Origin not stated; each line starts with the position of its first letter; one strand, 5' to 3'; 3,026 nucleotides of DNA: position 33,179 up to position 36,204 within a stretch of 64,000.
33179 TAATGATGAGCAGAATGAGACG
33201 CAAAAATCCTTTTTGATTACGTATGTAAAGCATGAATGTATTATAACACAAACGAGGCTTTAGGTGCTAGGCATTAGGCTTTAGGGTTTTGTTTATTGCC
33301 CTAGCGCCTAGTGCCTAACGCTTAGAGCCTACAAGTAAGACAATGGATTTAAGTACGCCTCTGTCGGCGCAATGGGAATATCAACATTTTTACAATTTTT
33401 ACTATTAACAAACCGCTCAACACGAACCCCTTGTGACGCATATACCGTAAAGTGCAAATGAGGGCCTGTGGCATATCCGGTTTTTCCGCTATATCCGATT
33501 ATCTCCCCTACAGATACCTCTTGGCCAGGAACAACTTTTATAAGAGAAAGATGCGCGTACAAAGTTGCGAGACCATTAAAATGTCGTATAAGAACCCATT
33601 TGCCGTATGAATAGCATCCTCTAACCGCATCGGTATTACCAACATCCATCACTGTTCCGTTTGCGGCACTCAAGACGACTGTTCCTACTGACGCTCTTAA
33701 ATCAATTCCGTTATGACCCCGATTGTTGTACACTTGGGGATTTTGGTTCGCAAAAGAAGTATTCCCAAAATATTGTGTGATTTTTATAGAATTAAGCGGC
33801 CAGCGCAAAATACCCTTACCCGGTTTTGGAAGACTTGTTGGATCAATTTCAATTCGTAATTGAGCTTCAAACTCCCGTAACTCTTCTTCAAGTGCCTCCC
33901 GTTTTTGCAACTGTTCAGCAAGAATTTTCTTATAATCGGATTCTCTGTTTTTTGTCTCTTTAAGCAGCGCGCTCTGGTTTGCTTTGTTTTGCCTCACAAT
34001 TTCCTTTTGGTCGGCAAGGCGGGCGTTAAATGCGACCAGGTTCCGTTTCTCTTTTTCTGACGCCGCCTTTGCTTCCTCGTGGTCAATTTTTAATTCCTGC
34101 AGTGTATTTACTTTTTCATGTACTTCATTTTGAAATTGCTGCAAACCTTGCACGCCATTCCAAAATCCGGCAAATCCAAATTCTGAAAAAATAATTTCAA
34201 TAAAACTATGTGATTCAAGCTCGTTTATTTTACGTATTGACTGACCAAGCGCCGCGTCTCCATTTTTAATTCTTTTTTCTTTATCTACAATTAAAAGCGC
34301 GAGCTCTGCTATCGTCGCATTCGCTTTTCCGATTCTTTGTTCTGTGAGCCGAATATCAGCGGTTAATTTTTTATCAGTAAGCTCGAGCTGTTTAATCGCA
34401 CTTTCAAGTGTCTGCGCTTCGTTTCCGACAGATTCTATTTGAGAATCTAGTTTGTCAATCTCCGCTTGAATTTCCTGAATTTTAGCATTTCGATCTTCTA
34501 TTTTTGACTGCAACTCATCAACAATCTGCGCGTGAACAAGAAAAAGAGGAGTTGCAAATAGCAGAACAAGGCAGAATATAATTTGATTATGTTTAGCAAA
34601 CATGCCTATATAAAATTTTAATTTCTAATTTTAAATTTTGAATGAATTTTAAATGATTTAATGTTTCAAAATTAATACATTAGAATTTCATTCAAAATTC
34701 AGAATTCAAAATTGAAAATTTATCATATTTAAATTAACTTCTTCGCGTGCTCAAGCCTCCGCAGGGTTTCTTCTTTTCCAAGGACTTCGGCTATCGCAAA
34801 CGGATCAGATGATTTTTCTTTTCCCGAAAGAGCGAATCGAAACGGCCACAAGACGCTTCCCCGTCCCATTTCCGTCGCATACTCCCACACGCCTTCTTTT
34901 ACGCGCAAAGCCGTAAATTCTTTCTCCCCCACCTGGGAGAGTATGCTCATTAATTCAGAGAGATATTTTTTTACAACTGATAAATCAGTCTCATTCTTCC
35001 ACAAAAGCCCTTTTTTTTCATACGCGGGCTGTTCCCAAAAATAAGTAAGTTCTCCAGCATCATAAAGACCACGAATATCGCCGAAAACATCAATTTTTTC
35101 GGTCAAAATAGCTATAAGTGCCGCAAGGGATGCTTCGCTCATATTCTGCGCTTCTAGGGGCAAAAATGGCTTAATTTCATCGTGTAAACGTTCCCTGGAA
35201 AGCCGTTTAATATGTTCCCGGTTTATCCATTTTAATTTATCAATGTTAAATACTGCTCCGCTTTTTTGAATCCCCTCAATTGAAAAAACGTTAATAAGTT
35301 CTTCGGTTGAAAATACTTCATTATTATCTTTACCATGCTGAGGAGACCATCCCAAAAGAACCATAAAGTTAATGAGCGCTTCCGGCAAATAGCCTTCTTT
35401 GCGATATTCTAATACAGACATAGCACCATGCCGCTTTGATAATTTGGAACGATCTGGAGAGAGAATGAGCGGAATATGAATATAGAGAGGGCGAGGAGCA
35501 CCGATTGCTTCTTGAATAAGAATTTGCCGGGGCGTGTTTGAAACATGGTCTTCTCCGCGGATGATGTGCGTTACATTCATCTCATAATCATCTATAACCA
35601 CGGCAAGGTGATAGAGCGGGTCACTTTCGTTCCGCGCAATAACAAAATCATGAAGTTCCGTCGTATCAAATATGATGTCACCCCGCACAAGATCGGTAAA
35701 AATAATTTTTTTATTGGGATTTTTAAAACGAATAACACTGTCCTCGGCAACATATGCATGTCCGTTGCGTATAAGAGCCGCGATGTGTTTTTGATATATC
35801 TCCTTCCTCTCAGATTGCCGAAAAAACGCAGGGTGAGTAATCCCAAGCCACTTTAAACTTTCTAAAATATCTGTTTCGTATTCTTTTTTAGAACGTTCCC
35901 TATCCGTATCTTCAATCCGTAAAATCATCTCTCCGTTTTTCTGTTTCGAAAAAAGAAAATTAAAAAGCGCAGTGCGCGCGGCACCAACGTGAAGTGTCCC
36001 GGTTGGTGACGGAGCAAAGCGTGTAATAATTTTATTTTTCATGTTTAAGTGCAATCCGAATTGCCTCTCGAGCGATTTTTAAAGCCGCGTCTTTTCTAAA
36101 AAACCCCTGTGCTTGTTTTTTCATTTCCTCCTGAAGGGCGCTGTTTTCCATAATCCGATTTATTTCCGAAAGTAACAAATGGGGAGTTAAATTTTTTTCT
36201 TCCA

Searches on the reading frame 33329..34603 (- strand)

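Call 100: search_protein_families(library=ncbifam, proteins=[window:33329-34603:-], max_evalue=0.001)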
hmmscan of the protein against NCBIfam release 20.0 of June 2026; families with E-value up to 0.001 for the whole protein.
window:33329-34603:- (424 aa): 21 families
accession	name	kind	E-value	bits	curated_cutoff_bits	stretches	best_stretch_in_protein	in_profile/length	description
NF052530.1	Heli_ShapePgp3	exception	8.7e-24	84.1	300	1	168-396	36-259/270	peptidoglycan metallopeptidase Pgp3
NF050804.1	CellDivDipMCaul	equivalog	1.1e-19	70.7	900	1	262-387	503-613/634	cell division endopeptidase DipM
NF008652.0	PRK11649.1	equivalog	8.7e-19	67.5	341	1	263-391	281-401/439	murein DD-endopeptidase MepM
NF053825.1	PdgNdpepShyA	equivalog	4.9e-18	65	700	1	293-389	292-382/425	peptidoglycan DD-endopeptidase ShyA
NF053824.1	PdgNdpepShyC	equivalog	9.3e-17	61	700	1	263-394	265-386/429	peptidoglycan DD-endopeptidase ShyC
NF041208.1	celldiv_DipM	equivalog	5.3e-16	58.9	740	1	296-389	318-406/419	cell division endopeptidase DipM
NF052529.1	PG_M23_Pgp6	exception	1.7e-14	53.3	600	1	268-395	306-426/452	peptidoglycan metallopeptidase Pgp6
NF040883.1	amid_act_ActS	equivalog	1.1e-12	47.8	375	1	293-391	132-225/242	amidase activator ActS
NF052336.1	PdgHdaseHSB100310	equivalog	1.8e-12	47.2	500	1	293-389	53-143/316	peptidoglycan hydrolase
NF047755.1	LIC_10271_M23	exception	3.9e-09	36.6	180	1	262-371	91-185/207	LIC_10271 family cell wall hydrolase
NF008123.1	PRK10871.1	equivalog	7.6e-09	35.4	311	1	295-387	263-349/365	murein hydrolase activator NlpD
NF053738.1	S2SprSpoIIQBc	equivalog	1.4e-08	34.6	250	1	291-389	114-212/232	stage II sporulation protein SpoIIQ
TIGR02168.1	SMC_prok_B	equivalog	9.5e-07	26.9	567.35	1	28-249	709-926/1181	chromosome segregation protein SMC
NF047657.1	CellWlHdaseLepto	equivalog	1.2e-06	28.2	400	1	262-375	102-202/221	hypothetical protein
TIGR02169.1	SMC_prok_A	equivalog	2.6e-06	25.5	729.4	1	28-132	836-940/1165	chromosome segregation protein SMC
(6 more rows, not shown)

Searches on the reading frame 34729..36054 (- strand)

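Call 100: search_protein_families(library=ncbifam, proteins=[window:34729-36054:-], max_evalue=0.001)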
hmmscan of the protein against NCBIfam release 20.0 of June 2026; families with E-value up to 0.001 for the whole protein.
window:34729-36054:- (441 aa): 10 families
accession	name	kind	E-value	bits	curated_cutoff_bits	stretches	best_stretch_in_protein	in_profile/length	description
TIGR00464.1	gltX_bact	equivalog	2.8e-132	442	289.95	2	105-436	141-465/470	glutamate--tRNA ligase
TIGR03838.1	queuosine_YadB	equivalog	9e-60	202.4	276.7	2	105-241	129-262/272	tRNA glutamyl-Q(34) synthetase GluQRS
NF004314.0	PRK05710.1-3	equivalog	1.7e-58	198.3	256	2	105-241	132-265/297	tRNA glutamyl-Q(34) synthetase GluQRS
NF004315.1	PRK05710.1-4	equivalog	4.2e-58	196.9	250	2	116-228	159-271/274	tRNA glutamyl-Q(34) synthetase GluQRS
NF004313.0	PRK05710.1-2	equivalog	2e-45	155.2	380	2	115-217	151-254/299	tRNA glutamyl-Q(34) synthetase GluQRS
NF003169.0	PRK04156.1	equivalog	9.9e-42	143.3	516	2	6-112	99-207/567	glutamate--tRNA ligase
NF004312.0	PRK05710.1-1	equivalog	1e-34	120.3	453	2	103-216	134-248/306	tRNA glutamyl-Q(34) synthetase GluQRS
TIGR00463.1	gltX_arch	equivalog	1.3e-31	109.8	401.75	2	6-112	90-197/560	glutamate--tRNA ligase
NF011291.0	PRK14703.1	equivalog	1.9e-17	62.8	681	1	7-103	30-127/769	glutamine--tRNA ligase/YqeY domain fusion protein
TIGR00440.1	glnS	equivalog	2.6e-14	53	425.8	1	10-106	2-99/524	glutamine--tRNA ligase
